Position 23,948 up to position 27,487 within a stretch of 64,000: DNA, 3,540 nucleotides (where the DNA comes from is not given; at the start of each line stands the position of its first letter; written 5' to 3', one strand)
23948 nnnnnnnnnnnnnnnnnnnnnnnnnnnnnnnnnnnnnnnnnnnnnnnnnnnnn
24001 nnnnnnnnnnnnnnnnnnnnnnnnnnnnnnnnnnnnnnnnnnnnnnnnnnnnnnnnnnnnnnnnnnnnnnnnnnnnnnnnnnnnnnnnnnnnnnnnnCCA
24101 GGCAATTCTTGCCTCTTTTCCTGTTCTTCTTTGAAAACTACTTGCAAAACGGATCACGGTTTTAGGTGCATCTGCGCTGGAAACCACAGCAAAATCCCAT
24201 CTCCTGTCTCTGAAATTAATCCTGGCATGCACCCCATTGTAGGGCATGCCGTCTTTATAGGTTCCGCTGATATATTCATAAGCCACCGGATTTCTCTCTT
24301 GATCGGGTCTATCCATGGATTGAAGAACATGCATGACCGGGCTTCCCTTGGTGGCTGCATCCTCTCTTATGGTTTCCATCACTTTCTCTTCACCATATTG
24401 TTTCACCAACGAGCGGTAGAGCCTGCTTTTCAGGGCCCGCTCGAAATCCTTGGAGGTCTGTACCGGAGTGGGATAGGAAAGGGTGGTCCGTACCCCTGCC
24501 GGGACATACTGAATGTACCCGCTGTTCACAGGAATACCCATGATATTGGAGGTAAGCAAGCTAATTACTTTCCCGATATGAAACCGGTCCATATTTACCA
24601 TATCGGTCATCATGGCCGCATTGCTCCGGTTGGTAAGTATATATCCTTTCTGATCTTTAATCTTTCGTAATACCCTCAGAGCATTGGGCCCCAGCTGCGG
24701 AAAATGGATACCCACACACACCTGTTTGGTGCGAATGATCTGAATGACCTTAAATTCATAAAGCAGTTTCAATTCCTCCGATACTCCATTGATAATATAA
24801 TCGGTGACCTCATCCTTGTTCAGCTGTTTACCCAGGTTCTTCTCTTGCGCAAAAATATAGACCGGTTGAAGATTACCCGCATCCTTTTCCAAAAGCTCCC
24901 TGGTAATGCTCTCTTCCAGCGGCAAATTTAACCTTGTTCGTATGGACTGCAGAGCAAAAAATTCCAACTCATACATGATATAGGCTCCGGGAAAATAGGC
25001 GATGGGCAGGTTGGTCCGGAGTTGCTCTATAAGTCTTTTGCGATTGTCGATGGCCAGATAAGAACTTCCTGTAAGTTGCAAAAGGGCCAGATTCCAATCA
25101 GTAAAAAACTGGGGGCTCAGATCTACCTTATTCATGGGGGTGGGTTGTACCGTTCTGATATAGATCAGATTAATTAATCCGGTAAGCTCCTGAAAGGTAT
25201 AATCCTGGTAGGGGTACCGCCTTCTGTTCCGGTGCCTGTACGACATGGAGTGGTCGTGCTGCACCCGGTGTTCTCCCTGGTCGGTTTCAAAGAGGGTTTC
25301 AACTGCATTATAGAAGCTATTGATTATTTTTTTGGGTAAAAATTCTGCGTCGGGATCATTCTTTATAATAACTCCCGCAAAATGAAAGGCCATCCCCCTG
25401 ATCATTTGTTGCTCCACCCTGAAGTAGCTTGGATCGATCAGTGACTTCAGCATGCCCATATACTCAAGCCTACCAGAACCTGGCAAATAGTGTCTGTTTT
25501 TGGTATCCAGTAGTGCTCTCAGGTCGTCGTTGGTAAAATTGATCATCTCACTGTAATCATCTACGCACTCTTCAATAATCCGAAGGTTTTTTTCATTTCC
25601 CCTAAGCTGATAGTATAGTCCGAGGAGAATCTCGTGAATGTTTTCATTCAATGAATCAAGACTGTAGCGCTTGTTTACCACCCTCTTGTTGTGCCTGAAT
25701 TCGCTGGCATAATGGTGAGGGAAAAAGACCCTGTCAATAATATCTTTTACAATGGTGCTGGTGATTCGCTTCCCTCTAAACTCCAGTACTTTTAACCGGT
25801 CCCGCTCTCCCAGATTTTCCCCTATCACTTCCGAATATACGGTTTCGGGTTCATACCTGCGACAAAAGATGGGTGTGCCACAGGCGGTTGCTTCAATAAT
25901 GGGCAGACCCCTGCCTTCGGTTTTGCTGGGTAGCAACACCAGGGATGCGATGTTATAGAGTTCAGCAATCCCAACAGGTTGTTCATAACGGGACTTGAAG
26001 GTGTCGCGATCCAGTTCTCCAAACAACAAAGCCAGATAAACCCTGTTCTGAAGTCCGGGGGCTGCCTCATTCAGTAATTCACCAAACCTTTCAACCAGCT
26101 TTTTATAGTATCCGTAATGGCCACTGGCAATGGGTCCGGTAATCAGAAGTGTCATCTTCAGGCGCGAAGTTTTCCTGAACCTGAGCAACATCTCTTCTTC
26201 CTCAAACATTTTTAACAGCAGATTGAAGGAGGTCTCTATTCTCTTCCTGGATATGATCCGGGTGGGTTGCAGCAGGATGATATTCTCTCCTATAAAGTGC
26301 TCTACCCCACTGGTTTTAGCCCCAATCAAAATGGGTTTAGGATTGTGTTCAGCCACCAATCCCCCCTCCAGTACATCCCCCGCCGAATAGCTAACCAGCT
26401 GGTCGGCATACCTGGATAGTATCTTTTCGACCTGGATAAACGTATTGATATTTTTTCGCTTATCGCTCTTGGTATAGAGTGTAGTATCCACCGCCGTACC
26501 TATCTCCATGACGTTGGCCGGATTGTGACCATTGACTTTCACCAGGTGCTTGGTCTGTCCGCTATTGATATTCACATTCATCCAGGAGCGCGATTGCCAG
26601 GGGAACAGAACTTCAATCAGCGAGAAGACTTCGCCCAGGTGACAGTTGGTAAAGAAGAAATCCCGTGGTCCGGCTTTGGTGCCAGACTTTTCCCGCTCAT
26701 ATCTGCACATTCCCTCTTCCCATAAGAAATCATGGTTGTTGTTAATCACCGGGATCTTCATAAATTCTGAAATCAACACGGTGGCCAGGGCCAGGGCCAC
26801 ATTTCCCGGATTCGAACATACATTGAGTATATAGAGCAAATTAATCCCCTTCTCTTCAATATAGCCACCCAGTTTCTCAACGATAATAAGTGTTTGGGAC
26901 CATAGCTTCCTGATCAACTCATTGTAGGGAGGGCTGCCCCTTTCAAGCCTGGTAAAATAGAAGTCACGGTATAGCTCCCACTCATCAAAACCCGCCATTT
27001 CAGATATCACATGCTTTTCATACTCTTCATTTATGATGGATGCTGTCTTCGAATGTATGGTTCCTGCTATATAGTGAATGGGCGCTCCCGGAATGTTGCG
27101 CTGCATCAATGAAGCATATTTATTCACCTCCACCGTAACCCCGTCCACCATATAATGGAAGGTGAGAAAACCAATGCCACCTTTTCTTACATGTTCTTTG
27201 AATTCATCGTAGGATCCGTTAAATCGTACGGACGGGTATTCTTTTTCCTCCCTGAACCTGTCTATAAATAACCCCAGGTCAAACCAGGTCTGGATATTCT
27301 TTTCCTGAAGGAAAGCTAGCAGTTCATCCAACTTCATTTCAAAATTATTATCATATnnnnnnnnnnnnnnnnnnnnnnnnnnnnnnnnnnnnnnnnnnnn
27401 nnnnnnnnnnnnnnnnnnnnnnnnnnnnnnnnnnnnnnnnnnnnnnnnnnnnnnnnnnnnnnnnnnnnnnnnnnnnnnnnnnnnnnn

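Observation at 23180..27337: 1385-aa signal-less fusion of a GT4-like glycosyltransferase, an unassigned ~500-aa region and a NAGPA/DUF2233-like phosphodiester glycosidase domain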

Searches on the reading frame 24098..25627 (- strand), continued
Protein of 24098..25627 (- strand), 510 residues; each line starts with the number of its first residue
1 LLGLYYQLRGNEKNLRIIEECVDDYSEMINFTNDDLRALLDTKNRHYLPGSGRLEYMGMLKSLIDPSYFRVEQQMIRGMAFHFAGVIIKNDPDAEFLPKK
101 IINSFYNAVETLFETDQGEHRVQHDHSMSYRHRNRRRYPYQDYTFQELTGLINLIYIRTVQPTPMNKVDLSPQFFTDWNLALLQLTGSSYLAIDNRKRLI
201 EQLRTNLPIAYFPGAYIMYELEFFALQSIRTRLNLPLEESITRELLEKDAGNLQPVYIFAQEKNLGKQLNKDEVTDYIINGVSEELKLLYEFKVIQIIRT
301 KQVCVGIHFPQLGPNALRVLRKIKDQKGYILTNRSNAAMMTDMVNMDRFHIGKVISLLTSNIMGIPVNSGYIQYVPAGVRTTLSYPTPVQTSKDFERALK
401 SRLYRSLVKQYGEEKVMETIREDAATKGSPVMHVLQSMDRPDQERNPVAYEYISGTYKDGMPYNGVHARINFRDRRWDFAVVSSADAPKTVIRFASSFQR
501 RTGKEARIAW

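Call 78: find_encoding_contigs(protein=P0286, flank=9000, max_places=1)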
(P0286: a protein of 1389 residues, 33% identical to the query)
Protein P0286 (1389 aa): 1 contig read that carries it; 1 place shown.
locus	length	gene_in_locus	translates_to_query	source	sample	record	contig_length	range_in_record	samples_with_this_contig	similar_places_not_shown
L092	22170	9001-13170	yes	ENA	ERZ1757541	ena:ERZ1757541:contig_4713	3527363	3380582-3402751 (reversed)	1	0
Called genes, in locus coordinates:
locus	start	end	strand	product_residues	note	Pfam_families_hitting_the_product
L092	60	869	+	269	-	PF00160:Pro_isomerase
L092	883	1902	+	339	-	PF02912:Phe_tRNA-synt_N, PF01409:tRNA-synt_2d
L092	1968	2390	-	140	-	PF02566:OsmC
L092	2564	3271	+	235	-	PF00027:cNMP_binding, PF13545:HTH_Crp_2, PF00325:Crp (weak)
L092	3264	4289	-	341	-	PF05496:RuvB_N, PF13401:AAA_22 (faint), PF00004:AAA, PF07726:AAA_3 (faint), PF07728:AAA_5 (faint), PF17864:AAA_lid_4, PF05491:WHD_RuvB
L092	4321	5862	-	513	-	PF07661:MORN_2 (faint)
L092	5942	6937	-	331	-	PF02445:NadA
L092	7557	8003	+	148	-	PF02502:LacAB_rpiB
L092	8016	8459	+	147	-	PF02082:Rrf2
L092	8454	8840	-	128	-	PF04892:VanZ-LLP1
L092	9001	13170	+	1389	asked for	PF00534:Glycos_transf_1, PF13692:Glyco_trans_1_4 (weak), PF09992:NAGPA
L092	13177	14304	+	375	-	PF04055:Radical_SAM, PF06969:HemN_C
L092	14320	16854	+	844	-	PF13426:PAS_9, PF00989:PAS, PF13426:PAS_9, PF13426:PAS_9, PF13188:PAS_8, PF13426:PAS_9, PF13426:PAS_9, PF07730:HisKA_3, +9 more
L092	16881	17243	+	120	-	PF00072:Response_reg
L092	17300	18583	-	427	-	PF00534:Glycos_transf_1, PF13692:Glyco_trans_1_4 (weak)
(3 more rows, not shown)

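Call 81: find_encoding_contigs(protein=P0334, flank=10000, max_places=1)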
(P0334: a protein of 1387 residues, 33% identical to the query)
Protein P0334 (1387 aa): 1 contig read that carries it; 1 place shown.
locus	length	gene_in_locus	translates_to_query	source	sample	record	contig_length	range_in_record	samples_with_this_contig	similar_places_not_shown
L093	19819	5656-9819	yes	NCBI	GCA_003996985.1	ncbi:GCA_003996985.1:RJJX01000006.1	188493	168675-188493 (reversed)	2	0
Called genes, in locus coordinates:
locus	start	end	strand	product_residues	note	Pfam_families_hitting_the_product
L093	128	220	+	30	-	PF03047:ComC (weak)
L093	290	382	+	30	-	-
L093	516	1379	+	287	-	PF00512:HisKA, PF02518:HATPase_c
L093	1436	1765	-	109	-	-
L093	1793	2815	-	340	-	PF05496:RuvB_N, PF00004:AAA, PF07728:AAA_5 (faint), PF13401:AAA_22 (faint), PF17864:AAA_lid_4, PF05491:WHD_RuvB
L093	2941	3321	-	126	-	PF23198:PDE8A_N (weak), PF00072:Response_reg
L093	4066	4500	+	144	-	PF02502:LacAB_rpiB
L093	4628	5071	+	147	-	PF02082:Rrf2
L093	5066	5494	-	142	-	PF04892:VanZ-LLP1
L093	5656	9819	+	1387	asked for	PF00534:Glycos_transf_1 (weak), PF09992:NAGPA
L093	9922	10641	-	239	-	PF10988:DUF2807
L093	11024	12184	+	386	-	PF04055:Radical_SAM, PF06969:HemN_C (weak)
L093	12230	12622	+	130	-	PF00581:Rhodanese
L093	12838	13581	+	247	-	-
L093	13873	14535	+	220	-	-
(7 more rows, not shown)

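Call 95: search_protein_families(library=pfam, alignment_id=A4, max_evalue=1)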
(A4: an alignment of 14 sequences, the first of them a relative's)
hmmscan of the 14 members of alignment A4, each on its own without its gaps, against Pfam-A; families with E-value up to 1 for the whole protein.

A. member 1, P0169 (1437 aa): 4 families
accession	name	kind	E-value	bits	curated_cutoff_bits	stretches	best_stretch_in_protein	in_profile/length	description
PF09992.14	NAGPA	-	1.4e-19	71.3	25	1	1292-1432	57-166/169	Phosphodiester glycosidase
PF00534.26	Glycos_transf_1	-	0.00018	21.5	26.4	1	386-523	44-159/172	Glycosyl transferases group 1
PF01937.24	ARMT1-like_dom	-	0.00095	18.9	25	1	867-931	194-261/311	Damage-control phosphatase ARMT1-like domain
PF13692.12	Glyco_trans_1_4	-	0.019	15.6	27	1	437-522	67-142/142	Glycosyl transferases group 1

B. families by the number of members that match (of 14 scanned): 12 families
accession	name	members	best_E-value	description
PF09992.14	NAGPA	14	1.4e-19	Phosphodiester glycosidase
PF00534.26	Glycos_transf_1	14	7.4e-12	Glycosyl transferases group 1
PF13692.12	Glyco_trans_1_4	13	7e-08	Glycosyl transferases group 1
PF20706.3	GT4-conflict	10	0.00027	Family 4 Glycosyltransferase in conflict systems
PF01937.24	ARMT1-like_dom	2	1.6e-09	Damage-control phosphatase ARMT1-like domain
PF05388.16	Carbpep_Y_N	1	0.03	Carboxypeptidase Y pro-peptide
PF03192.19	DUF257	1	0.045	Pyrococcus protein of unknown function, DUF257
PF06971.19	Put_DNA-bind_N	1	0.056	Putative DNA-binding protein N-terminus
PF18664.7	CdiA_C_tRNase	1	0.1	CdiA C-terminal tRNase domain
PF08360.16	TetR_C_5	1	0.12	QacR-like protein, C-terminal region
PF01884.23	PcrB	1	0.13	PcrB family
PF03834.20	Rad10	1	0.99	Binding domain of DNA repair protein Ercc1 (rad10/Swi10)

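Call 96: search_protein_families(library=pfam, proteins=[P0197, P0165, P0163], max_evalue=0.1)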
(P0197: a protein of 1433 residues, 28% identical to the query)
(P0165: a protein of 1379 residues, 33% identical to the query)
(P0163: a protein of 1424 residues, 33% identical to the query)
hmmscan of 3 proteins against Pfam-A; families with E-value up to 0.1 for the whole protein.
P0197 (1433 aa): 6 families
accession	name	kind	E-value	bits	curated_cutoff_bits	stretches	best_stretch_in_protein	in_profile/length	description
PF09992.14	NAGPA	-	5.3e-15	56.5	25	1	1272-1423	35-167/169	Phosphodiester glycosidase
PF01937.24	ARMT1-like_dom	-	1.6e-09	37.8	25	1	796-928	136-262/311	Damage-control phosphatase ARMT1-like domain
PF00534.26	Glycos_transf_1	-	1.3e-07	31.7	26.4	1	468-509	85-126/172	Glycosyl transferases group 1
PF13692.12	Glyco_trans_1_4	-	0.00082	20.1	27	1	467-511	67-113/142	Glycosyl transferases group 1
PF20706.3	GT4-conflict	-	0.011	15.2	26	1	473-508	279-314/385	Family 4 Glycosyltransferase in conflict systems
PF06971.19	Put_DNA-bind_N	-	0.056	14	27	0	273-296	21-44/49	Putative DNA-binding protein N-terminus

P0165 (1379 aa): 3 families
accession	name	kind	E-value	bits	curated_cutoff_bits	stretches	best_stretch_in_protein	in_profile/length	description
PF09992.14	NAGPA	-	1.5e-19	71.3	25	1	1203-1374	19-166/169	Phosphodiester glycosidase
PF00534.26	Glycos_transf_1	-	5.2e-05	23.3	26.4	1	450-491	86-127/172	Glycosyl transferases group 1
PF13692.12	Glyco_trans_1_4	-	0.058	14.1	27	0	450-488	70-108/142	Glycosyl transferases group 1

P0163 (1424 aa): 4 families
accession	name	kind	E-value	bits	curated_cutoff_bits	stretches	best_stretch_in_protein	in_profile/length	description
PF09992.14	NAGPA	-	1.2e-16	61.8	25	1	1277-1399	56-158/169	Phosphodiester glycosidase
PF00534.26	Glycos_transf_1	-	4.2e-07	30.1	26.4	1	451-545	86-170/172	Glycosyl transferases group 1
PF13692.12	Glyco_trans_1_4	-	0.00049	20.8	27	1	451-497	70-117/142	Glycosyl transferases group 1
PF20706.3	GT4-conflict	-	0.061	12.7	26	1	454-489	278-313/385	Family 4 Glycosyltransferase in conflict systems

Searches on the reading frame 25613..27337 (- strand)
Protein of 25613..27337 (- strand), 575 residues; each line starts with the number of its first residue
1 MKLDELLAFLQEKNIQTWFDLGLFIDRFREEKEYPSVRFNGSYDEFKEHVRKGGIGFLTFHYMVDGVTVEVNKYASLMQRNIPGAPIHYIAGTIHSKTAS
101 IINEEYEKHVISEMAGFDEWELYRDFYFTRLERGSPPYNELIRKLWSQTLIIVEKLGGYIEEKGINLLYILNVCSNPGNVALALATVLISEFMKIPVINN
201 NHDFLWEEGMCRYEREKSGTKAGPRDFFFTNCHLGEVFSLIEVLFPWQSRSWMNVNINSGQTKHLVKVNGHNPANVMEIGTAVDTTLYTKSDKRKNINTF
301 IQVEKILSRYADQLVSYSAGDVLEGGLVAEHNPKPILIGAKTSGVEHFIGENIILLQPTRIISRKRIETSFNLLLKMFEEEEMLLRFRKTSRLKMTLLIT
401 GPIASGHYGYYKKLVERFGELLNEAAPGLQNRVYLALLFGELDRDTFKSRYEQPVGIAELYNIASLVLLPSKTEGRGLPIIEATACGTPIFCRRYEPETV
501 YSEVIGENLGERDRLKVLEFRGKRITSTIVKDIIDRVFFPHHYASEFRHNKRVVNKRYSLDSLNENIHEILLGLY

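Call 72: predict_structure(alignment_id=A3)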
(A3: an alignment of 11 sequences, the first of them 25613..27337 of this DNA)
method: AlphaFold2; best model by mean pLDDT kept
length: 575 residues; sequences in the alignment: 11
mean_pLDDT: 89.4   pTM: 0.85
mean pLDDT of the five models: 89.4, 88.6, 86.9, 86.6, 85.9
residues with pLDDT >= 90: 337; 70-90: 225; 50-70: 13; < 50: 0
segments of 3 or more residues with pLDDT < 50: none
pLDDT, mean of each block of 10 residues (from residue 1): 93 90 86 62 92 95 84 93 96 87 89 92 90 92 95 98 96 88 95 92 85 88 86 88 85 90 91 90 91 90 88 90 85 89 82 90 87 94 90 93 83 95 90 92 75 79 95 85 94 87 92 93 87 92 92 95 95 91
secondary structure, 60 per line:
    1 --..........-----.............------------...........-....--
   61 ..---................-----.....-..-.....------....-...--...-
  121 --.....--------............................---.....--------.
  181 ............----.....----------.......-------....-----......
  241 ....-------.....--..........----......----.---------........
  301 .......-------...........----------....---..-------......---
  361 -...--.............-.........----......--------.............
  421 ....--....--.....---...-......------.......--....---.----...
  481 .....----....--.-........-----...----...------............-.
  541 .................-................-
elements in order: H3-12 H18-30 H43-53 E55-58 H66-81 E87-91 H96-100 E107-110 H123-127 H136-163 E167-171 H180-192 E197-201 H212-218 H226-229 H235-244 E252-256 H259-268 E276-278 H293-307 E315-318 H319-325 E336-339 E352-357 H367-379 H381-389 E394-399 H408-424 H427-430 E433-437 H445-450 H457-463 E466-469 H478-485 E490-493 H498-505 E518-520 H527-538 H540-557 H560-574

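Call 74: fold_search(model_id=the predicted structure, library=pdb)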
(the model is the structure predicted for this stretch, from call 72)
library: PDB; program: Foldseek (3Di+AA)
matches with E <= 10: 1324; with E <= 0.001: 344
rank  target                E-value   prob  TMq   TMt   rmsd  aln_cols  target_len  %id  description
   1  8vrf_B                3.3e-14  1.00  0.52  0.63   7.1       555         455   13  Sucrose-phosphate synthase-like protein from Leishmania major (released 2025-08-13)
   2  3c4q_A                4.1e-14  1.00  0.45  0.62   8.0       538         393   11  Structure of the retaining glycosyltransferase MshA : The first step in mycothiol biosynthesis. Organism : Corynebacte (released 2008-04-01)
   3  7qsg_A                4.6e-14  1.00  0.47  0.68   7.2       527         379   13  Methylmannose polysaccharide mannosyltransferase from M. hassiacum (released 2023-01-25)
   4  8uag                  5.7e-14  1.00  0.49  0.59   7.3       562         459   13  Sucrose-phosphate synthase-like protein from Leishmania major (released 2024-12-18)
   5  4xsu_A                6.3e-14  1.00  0.48  0.70   7.2       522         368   13  Crystal structure of Anabaena Alr3699/HepE in complex with UDP and glucose (released 2016-01-13)
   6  3mbo_C                9.7e-14  1.00  0.46  0.67   7.6       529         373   14  Crystal Structure of the Glycosyltransferase BaBshA bound with UDP and L-malate (released 2010-09-29)
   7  4xsu_B                1.1e-13  1.00  0.49  0.72   6.7       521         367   13  Crystal structure of Anabaena Alr3699/HepE in complex with UDP and glucose (released 2016-01-13)
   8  4xso_A                2.4e-13  1.00  0.49  0.72   6.7       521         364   13  Crystal structure of apo-form Alr3699/HepE from Anabaena sp. strain PCC 7120 (released 2016-01-13)
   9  9dcm_B                2.4e-13  1.00  0.43  0.50   9.4       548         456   12  Sucrose-phosphate synthase from Leishmania major (released 2025-10-29)
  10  9dcm_C                2.8e-13  1.00  0.42  0.49   9.5       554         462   13  Sucrose-phosphate synthase from Leishmania major (released 2025-10-29)
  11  6n1x                  3.3e-13  1.00  0.46  0.66   7.9       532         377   14  BshA from Staphylococcus aureus complexed with UDP and N-acetylglucosamine (released 2019-08-21)
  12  3c4q_B                3.7e-13  1.00  0.45  0.62   8.0       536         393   12  Structure of the retaining glycosyltransferase MshA : The first step in mycothiol biosynthesis. Organism : Corynebacte (released 2008-04-01)
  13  4xsp_A                4.1e-13  1.00  0.47  0.70   7.2       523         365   13  Crystal structure of Anabaena Alr3699/HepE in complex with UDP (released 2016-01-13)
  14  4xsr_B                4.3e-13  1.00  0.47  0.70   7.2       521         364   13  Crystal structure of Anabaena Alr3699/HepE in complex with UDP-glucose (released 2016-01-13)
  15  3c48_B                4.3e-13  1.00  0.31  0.42  11.8       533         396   12  Structure of the retaining glycosyltransferase MshA: The first step in mycothiol biosynthesis. Organism: Corynebacteri (released 2008-03-25)
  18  8vrf_A                5.4e-13  1.00  0.52  0.63   6.7       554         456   13  Sucrose-phosphate synthase-like protein from Leishmania major (released 2025-08-13)
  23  3fro_A                9.7e-13  1.00  0.45  0.56   9.4       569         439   13  Crystal structure of Pyrococcus abyssi glycogen synthase with open and closed conformations (released 2010-01-12)
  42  3vue                  6.3e-11  1.00  0.41  0.47  10.6       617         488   12  Crystal Structure of Rice Granule bound Starch Synthase I Catalytic Domain (released 2012-09-05)
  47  2qzs                  7.8e-11  1.00  0.45  0.52  10.6       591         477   11  Crystal Structure of Wild-type E.coli GS in complex with ADP and Glucose(wtGSb) (released 2008-09-09)
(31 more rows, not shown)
